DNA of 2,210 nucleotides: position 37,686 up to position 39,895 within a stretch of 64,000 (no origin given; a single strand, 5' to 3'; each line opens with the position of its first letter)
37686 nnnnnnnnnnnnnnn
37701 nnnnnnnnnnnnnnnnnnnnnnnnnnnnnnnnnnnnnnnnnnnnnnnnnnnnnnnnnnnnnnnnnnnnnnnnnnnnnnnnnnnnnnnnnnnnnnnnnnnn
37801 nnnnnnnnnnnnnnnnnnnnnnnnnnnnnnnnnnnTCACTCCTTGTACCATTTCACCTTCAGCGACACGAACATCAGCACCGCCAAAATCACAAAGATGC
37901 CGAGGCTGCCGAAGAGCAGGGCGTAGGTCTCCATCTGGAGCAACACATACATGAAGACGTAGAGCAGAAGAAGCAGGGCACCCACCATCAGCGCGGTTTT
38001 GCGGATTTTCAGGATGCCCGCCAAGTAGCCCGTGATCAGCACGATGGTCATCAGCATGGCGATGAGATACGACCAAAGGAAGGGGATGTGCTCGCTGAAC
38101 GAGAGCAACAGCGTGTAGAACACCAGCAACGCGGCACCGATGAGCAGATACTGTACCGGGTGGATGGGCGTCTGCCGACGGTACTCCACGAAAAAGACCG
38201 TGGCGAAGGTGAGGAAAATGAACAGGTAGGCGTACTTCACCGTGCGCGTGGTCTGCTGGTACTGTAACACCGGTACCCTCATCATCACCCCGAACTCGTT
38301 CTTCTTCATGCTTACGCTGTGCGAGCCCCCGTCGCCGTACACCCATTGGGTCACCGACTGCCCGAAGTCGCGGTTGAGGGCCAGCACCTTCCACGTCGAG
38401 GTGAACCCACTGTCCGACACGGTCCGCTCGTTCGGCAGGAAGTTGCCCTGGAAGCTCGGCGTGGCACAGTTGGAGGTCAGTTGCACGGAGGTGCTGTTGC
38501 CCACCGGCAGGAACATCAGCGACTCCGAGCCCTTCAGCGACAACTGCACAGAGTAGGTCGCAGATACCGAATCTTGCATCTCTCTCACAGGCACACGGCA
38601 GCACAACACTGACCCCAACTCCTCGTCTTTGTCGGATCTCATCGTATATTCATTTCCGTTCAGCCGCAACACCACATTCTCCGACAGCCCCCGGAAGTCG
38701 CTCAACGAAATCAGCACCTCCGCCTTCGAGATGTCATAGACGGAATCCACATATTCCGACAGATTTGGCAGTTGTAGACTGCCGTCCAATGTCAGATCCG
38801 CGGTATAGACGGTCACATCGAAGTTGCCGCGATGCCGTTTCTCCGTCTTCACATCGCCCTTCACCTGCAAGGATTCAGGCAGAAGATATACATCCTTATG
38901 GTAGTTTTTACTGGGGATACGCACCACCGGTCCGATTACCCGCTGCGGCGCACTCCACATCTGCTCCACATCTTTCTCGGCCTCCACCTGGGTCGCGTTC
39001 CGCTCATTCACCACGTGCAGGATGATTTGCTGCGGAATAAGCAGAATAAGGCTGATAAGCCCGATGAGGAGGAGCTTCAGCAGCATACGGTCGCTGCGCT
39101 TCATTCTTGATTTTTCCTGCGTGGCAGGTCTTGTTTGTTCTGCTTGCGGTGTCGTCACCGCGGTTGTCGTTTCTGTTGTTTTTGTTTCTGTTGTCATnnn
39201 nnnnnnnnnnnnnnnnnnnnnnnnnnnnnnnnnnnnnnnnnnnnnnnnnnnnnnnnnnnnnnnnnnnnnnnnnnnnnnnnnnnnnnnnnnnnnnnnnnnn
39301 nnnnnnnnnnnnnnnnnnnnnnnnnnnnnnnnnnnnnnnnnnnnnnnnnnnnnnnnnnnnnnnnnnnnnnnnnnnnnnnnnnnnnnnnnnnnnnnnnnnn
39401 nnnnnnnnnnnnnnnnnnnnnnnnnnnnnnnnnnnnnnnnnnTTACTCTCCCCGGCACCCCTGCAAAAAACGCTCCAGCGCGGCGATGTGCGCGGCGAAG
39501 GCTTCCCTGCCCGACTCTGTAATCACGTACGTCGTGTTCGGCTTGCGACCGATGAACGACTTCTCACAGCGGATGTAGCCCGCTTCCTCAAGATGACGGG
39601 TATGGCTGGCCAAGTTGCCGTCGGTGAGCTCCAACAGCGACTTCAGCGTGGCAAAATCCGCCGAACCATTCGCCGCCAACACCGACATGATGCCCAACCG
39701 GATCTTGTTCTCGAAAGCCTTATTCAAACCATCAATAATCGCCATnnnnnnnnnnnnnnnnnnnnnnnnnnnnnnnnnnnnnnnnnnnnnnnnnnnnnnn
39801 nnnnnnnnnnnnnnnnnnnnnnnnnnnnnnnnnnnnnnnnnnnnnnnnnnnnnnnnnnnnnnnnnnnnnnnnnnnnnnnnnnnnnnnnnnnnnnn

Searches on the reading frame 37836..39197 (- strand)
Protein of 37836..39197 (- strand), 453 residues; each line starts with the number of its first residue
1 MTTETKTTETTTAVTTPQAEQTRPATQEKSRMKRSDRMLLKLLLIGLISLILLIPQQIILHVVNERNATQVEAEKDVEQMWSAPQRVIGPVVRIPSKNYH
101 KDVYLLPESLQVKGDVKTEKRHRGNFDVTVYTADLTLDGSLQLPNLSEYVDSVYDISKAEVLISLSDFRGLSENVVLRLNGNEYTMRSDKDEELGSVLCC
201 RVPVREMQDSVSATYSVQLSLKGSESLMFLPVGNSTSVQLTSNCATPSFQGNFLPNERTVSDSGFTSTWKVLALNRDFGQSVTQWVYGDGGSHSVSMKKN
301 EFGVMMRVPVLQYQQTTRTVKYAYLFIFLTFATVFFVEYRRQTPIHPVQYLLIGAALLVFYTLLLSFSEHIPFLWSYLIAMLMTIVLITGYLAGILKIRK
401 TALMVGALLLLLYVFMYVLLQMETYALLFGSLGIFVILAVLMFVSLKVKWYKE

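Call 14: search_protein_families(library=pfam, proteins=[window:37836-39197:-])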
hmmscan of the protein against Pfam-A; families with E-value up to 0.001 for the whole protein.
window:37836-39197:- (453 aa): 1 family
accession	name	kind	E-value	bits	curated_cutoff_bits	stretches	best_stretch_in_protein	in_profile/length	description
PF06123.17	CreD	-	2.3e-129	432.4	23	1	38-451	2-428/428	Inner membrane protein CreD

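Call 50: find_related_loci(query=window:37836-39197:-, collection=metagenome_contigs, flank=2500)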
Query window:37836-39197:- (453 aa) in metagenome_contigs; peptide patterns used: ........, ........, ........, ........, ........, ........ (x = any residue, [..] = any of these).
98 stretches matched a pattern; 23 encode a relative of the query (tblastn E <= 1e-3); 21 distinct loci.
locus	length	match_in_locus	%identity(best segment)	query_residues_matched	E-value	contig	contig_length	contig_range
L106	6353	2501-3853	95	3-452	0e+0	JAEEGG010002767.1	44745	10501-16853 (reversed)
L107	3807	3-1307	96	19-452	0e+0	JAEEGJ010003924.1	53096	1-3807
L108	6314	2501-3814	94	17-453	0e+0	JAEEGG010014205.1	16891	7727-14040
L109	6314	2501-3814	94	17-453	0e+0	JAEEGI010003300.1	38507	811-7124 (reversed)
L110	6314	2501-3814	94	17-453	0e+0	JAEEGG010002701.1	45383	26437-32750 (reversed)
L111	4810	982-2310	93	12-453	0e+0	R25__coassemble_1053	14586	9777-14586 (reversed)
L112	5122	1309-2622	94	17-453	0e+0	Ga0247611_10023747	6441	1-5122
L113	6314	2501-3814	85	17-453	0e+0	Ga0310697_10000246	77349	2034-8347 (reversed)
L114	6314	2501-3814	84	17-453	0e+0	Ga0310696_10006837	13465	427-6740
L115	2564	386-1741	83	1-453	0e+0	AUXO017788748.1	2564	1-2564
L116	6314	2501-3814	95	17-453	0e+0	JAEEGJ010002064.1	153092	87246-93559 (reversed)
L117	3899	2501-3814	95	17-453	0e+0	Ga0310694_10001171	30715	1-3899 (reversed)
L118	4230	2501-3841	64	8-453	0e+0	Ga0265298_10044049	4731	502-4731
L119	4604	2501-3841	63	8-453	0e+0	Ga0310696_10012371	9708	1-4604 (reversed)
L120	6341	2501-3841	64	8-453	0e+0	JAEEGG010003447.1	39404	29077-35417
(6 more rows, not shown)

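Call 56: find_encoding_contigs(protein=window:37836-39197:-, flank=1000, max_places=3)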
Protein window:37836-39197:- (453 aa): 10 contigs read that carry it; 3 places shown.
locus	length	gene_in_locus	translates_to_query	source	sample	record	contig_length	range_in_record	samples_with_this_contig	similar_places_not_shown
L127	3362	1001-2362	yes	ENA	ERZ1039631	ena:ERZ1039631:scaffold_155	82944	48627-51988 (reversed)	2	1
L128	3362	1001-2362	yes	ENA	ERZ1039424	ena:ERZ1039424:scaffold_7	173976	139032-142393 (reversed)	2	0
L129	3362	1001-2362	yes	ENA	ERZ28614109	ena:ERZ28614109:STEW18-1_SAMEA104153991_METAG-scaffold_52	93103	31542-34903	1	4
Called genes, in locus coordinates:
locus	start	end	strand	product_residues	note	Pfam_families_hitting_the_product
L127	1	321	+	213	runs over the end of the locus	-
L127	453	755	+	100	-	PF13601:HTH_34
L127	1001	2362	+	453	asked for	PF06123:CreD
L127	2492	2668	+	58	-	-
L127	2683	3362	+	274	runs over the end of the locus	-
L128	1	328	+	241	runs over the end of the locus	-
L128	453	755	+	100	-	PF13601:HTH_34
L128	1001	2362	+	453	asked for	PF06123:CreD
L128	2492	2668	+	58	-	-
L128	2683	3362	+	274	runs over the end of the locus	-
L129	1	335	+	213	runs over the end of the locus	-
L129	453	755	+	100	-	PF13601:HTH_34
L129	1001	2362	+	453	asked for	PF06123:CreD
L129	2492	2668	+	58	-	-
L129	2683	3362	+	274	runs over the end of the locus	-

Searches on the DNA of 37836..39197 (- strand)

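Call 59: search_with_rna_model(model_id=R1, sources=[L106, L107, L108, L109, L110, L111, L112, L113, L114, L115, L116, L117, L118, L119, L120, L121, L122, L123, L124, L125, L126], max_evalue=0.01)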
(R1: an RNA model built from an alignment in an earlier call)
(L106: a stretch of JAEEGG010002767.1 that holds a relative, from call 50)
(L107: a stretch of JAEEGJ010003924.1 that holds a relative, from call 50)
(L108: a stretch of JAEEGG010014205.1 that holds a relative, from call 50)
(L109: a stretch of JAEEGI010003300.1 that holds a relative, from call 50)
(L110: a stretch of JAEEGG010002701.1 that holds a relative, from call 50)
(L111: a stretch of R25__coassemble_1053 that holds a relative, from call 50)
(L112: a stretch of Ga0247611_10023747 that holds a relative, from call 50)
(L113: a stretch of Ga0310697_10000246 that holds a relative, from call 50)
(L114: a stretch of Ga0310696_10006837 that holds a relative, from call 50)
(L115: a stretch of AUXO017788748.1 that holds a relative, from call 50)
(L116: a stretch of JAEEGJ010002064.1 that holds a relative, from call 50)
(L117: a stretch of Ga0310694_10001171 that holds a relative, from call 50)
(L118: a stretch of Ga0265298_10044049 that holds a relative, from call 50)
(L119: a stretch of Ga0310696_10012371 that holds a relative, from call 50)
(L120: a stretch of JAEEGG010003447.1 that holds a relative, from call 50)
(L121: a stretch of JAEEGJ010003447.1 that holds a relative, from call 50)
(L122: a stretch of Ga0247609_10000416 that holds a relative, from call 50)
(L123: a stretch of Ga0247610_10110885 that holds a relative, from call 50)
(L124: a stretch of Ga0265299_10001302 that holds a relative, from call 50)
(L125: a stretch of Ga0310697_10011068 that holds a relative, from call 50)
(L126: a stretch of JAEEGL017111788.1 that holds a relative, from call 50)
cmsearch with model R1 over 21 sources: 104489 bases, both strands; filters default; matches with E-value up to 0.01: 16.
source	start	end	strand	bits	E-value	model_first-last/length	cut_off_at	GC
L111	808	852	+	54.3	6.4e-14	1-45/45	no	0.53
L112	1121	1165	+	54.3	6.4e-14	1-45/45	no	0.53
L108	2364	2409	+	52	3e-13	1-45/45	no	0.57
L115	237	281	+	48.8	2.6e-12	1-45/45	no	0.64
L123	1827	1871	+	48.8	2.6e-12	1-45/45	no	0.64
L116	2280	2324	+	47.9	4.8e-12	1-45/45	no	0.53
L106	2396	2440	+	45.5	2.4e-11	1-45/45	no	0.58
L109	2356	2400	+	43.4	9.6e-11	1-45/45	no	0.56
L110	2356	2400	+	43.4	9.6e-11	1-45/45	no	0.56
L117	2355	2399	+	42.4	1.9e-10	1-45/45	no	0.6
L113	5180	5225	+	36.9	7.1e-09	1-45/45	no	0.65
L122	5180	5225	+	36.9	7.1e-09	1-45/45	no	0.65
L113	2352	2396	+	35.3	2.1e-08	1-45/45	no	0.53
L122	2352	2396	+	35.3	2.1e-08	1-45/45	no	0.53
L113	4451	4495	+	31.3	3.1e-07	1-45/45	no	0.49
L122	4451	4495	+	31.3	3.1e-07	1-45/45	no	0.49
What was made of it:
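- All 16 model hits around creD relatives are on the gene strand (call 59).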

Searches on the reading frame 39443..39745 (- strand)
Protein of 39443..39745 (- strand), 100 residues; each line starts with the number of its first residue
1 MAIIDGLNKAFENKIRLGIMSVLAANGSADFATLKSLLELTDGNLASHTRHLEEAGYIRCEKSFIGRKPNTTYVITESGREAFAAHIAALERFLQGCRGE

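Call 14: search_protein_families(library=pfam, proteins=[window:39443-39745:-])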
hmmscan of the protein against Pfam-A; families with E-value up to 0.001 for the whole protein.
window:39443-39745:- (100 aa): 2 families
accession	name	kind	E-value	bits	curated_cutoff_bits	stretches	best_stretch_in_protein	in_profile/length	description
PF13601.12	HTH_34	-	2.4e-31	108.1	27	1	15-94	1-80/80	Winged helix DNA-binding domain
PF13412.12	HTH_24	-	0.00083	19.3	21.9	0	13-59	2-48/48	Winged helix-turn-helix DNA-binding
